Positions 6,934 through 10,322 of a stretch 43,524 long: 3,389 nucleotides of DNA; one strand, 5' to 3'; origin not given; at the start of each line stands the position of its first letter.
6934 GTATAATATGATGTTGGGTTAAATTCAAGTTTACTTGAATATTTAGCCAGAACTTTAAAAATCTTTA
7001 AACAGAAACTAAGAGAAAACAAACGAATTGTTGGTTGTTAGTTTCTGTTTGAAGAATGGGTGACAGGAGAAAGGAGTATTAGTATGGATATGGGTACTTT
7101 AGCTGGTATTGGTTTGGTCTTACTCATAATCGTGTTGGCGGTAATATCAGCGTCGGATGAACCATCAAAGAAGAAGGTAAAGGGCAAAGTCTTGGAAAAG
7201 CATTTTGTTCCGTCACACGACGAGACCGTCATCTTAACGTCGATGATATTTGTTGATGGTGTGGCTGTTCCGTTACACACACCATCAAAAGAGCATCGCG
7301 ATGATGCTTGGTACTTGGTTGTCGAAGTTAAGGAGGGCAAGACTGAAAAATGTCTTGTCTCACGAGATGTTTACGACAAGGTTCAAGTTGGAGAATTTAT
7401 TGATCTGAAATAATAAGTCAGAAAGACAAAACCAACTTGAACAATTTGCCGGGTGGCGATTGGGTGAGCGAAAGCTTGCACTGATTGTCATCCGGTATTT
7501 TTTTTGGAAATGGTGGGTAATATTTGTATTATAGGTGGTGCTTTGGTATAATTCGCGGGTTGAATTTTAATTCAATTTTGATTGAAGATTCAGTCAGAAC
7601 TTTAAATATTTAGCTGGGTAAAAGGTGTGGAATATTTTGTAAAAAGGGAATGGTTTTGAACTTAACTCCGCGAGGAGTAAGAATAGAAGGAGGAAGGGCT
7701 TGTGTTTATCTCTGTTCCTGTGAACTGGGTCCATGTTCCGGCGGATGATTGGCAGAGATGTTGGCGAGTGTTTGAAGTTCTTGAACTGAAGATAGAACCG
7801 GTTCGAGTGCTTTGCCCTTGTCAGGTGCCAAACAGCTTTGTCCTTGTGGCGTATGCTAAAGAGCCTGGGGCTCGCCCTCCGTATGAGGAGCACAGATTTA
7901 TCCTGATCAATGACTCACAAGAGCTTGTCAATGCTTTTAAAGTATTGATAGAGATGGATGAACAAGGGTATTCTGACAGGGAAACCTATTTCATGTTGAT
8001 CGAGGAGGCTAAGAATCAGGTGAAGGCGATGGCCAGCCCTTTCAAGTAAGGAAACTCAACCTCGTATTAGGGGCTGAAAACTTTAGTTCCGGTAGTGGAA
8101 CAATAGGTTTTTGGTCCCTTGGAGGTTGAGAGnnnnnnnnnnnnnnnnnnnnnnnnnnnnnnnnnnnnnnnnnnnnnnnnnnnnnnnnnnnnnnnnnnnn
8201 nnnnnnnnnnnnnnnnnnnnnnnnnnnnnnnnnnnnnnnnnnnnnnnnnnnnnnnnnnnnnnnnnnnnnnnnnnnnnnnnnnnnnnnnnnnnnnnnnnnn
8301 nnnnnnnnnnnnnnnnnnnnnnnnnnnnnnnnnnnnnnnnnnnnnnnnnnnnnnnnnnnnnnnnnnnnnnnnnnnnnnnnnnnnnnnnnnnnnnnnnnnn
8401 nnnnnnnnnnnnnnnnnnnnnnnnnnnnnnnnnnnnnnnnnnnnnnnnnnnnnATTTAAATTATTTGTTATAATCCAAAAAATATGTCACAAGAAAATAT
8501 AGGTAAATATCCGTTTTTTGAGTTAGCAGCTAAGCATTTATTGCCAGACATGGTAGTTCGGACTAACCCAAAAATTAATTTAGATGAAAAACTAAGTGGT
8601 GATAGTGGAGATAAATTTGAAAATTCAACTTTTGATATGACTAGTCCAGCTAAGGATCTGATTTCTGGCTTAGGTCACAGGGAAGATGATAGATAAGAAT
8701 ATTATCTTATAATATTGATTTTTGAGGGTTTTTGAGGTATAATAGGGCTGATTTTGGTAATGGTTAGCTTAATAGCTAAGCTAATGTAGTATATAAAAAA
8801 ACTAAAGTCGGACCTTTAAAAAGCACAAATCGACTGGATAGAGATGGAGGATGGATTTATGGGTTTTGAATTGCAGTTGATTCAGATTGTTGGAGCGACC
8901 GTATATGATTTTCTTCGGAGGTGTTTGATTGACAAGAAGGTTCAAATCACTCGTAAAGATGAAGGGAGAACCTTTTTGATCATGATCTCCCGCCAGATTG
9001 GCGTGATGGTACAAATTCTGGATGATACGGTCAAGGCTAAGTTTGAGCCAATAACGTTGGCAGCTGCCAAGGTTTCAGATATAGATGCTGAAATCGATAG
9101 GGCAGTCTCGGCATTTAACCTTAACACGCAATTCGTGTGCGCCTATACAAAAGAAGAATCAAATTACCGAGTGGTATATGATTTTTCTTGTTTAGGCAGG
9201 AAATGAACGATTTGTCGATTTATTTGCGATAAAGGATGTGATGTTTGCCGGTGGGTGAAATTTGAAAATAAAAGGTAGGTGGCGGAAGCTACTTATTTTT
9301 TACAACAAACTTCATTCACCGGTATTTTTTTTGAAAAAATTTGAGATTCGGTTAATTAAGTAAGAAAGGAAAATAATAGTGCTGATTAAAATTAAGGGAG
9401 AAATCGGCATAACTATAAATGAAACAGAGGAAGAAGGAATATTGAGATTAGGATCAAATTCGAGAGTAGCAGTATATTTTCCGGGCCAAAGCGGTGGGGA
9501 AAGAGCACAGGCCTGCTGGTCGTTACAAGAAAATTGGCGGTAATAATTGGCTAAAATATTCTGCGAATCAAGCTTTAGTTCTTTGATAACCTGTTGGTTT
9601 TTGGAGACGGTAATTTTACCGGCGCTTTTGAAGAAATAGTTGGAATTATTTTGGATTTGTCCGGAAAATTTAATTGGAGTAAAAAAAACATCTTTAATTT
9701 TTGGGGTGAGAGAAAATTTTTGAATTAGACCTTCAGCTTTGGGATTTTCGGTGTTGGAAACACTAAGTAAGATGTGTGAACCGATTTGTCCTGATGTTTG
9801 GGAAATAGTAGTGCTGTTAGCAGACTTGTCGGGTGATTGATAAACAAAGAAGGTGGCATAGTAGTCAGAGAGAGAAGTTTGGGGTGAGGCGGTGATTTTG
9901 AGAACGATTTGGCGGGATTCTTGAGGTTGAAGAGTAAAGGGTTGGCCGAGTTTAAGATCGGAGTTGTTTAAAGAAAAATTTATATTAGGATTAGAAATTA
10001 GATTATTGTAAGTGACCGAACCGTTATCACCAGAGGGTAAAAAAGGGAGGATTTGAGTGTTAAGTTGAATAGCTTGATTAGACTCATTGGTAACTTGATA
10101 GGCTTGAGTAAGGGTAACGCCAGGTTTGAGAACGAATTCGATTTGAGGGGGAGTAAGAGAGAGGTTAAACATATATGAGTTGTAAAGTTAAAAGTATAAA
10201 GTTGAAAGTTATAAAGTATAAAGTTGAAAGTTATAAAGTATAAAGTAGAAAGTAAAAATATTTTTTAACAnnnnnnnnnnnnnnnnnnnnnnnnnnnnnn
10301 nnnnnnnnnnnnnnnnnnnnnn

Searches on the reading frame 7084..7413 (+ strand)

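Call 9: search_protein_families(library=pfam, max_evalue=1, proteins=[window:7084-7413:+])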
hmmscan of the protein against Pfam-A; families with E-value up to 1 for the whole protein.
window:7084-7413:+ (109 aa): 3 families
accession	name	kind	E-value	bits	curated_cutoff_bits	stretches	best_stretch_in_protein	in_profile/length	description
PF24315.1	DUF7489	-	0.0012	19.1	27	1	77-104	26-53/65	Domain of unknown function (DUF7489)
PF10694.14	DUF2500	-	0.014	16.3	33.5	1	24-104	27-87/102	Protein of unknown function (DUF2500)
PF19744.4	DUF6232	-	0.11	13.4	27.4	1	7-94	34-101/117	Family of unknown function (DUF6232)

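Call 10: search_protein_families(library=phrogs, max_evalue=1, proteins=[window:7084-7413:+])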
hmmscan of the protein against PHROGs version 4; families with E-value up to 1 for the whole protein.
window:7084-7413:+ (109 aa): 2 families
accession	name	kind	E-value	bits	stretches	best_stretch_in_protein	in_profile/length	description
phrog_301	-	other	0.24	12.4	1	7-109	21-106/130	secreted protein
phrog_17976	-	unknown function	0.31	11.6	1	68-104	85-122/228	-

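Call 31: search_protein_families(library=padloc, max_evalue=0.1, proteins=[window:7084-7413:+])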
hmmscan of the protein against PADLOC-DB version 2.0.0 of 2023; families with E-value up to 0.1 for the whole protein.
window:7084-7413:+ (109 aa): 0 families

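Call 32: search_protein_families(library=ncbifam, max_evalue=0.1, proteins=[window:7084-7413:+])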
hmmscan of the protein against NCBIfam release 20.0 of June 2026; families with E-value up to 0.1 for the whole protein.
window:7084-7413:+ (109 aa): 0 families

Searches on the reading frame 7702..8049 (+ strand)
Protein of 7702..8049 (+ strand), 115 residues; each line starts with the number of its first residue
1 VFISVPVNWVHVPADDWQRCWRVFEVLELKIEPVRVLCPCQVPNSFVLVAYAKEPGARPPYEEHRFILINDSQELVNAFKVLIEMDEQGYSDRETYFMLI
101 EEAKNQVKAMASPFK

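Call 9: search_protein_families(library=pfam, max_evalue=1, proteins=[window:7702-8049:+])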
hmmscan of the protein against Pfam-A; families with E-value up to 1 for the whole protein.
window:7702-8049:+ (115 aa): 0 families

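Call 10: search_protein_families(library=phrogs, max_evalue=1, proteins=[window:7702-8049:+])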
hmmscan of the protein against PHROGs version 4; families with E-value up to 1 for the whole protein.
window:7702-8049:+ (115 aa): 2 families
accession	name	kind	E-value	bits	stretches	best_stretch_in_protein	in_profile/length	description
phrog_35126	-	unknown function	0.29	12.1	1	88-108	17-37/51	-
phrog_27705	-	unknown function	0.43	11.8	1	66-112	22-68/156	-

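Call 31: search_protein_families(library=padloc, max_evalue=0.1, proteins=[window:7702-8049:+])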
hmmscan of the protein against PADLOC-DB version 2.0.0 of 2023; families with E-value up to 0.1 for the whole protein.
window:7702-8049:+ (115 aa): 0 families

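Call 32: search_protein_families(library=ncbifam, max_evalue=0.1, proteins=[window:7702-8049:+])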
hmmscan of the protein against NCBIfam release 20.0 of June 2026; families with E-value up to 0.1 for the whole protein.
window:7702-8049:+ (115 aa): 0 families

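Call 93: find_related_loci(query=window:7705-8049:+, collection=viral_contigs, flank=5000)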
Query window:7705-8049:+ (114 aa) in viral_contigs; peptide patterns used: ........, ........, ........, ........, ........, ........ (x = any residue, [..] = any of these).
6 stretches matched a pattern, but none encodes a relative of the query by tblastn (E <= 1e-3).

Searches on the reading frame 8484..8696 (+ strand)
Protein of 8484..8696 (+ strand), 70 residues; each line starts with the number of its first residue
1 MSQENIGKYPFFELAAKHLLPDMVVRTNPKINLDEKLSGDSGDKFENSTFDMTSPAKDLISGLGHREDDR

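Call 55: find_encoding_contigs(protein=window:8484-8696:+, flank=6000, max_places=8)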
Protein window:8484-8696:+ (70 aa): 9 contigs read that carry it; 7 places shown.
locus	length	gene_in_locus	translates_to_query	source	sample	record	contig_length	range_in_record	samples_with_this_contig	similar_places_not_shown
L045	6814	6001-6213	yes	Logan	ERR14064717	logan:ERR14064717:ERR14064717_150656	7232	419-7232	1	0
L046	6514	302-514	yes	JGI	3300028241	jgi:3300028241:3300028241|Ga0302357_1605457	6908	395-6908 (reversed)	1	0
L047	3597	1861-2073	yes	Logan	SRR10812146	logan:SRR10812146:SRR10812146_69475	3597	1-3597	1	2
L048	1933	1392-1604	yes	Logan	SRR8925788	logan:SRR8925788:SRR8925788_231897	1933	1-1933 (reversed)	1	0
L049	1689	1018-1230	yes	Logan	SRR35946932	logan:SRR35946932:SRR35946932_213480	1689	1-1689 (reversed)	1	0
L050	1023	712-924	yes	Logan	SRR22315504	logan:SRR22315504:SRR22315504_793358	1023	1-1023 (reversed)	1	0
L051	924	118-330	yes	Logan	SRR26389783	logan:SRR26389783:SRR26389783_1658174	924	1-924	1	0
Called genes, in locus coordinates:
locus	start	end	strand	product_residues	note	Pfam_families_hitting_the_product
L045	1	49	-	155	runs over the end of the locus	?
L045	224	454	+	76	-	PF13560:HTH_31, PF12844:HTH_19, PF13413:HTH_25 (faint), PF13443:HTH_26 (weak), PF01381:HTH_3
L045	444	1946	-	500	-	-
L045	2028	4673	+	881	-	PF01326:PPDK_N, PF00391:PEP-utilizers, PF02896:PEP-utilizers_C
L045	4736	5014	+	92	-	-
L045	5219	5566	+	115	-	-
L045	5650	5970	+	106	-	-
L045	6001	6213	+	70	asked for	-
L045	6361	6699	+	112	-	-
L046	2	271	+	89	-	?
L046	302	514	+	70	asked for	-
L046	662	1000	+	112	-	-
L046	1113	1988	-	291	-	-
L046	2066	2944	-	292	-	-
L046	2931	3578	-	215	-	-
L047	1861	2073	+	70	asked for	-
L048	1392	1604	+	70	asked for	-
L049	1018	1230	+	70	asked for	-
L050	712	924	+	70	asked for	-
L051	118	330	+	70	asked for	-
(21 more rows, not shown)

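Call 62: search_protein_families(library=pfam, max_evalue=0.01, proteins=[window:8484-8696:+])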
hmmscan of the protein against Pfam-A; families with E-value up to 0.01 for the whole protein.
window:8484-8696:+ (70 aa): 0 families

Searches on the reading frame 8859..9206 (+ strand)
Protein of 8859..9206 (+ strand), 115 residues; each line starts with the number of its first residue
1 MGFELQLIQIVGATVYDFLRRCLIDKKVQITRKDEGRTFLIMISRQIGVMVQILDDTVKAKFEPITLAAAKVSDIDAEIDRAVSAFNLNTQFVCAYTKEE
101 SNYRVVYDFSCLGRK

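Call 9: search_protein_families(library=pfam, max_evalue=1, proteins=[window:8859-9206:+])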
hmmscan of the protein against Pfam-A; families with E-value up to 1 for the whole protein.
window:8859-9206:+ (115 aa): 2 families
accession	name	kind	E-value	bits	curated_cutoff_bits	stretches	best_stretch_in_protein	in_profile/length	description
PF21983.2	NikA-like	-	0.015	15.9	27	1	10-48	25-59/72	Mobilization protein NikA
PF18901.5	DUF5657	-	0.28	11.9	25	1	39-65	16-38/61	Family of unknown function (DUF5657)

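Call 10: search_protein_families(library=phrogs, max_evalue=1, proteins=[window:8859-9206:+])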
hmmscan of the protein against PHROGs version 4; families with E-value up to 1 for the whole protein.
window:8859-9206:+ (115 aa): 0 families

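Call 31: search_protein_families(library=padloc, max_evalue=0.1, proteins=[window:8859-9206:+])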
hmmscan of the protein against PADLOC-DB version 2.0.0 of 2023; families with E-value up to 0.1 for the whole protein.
window:8859-9206:+ (115 aa): 0 families

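Call 32: search_protein_families(library=ncbifam, max_evalue=0.1, proteins=[window:8859-9206:+])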
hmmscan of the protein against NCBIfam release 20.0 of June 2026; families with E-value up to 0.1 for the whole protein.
window:8859-9206:+ (115 aa): 2 families
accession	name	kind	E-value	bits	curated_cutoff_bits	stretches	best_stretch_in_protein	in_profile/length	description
NF003580.0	PRK05248.3-1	equivalog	0.062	13.5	237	1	16-78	3-67/122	hypothetical protein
TIGR00072.1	hydrog_prot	superfamily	0.063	13.3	47.45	1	11-102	15-105/145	hydrogenase maturation protease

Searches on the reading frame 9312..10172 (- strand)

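Call 77: search_protein_families(library=pfam, max_evalue=0.001, proteins=[window:9312-10172:-])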
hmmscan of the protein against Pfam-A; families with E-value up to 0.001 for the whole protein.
window:9312-10172:- (286 aa): 1 family
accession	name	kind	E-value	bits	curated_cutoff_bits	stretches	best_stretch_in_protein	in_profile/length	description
PF06030.18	WxLIP_PGBD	-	0.00092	19.7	27.3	0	14-95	22-104/121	WxL Interacting Protein, peptidoglycan binding domain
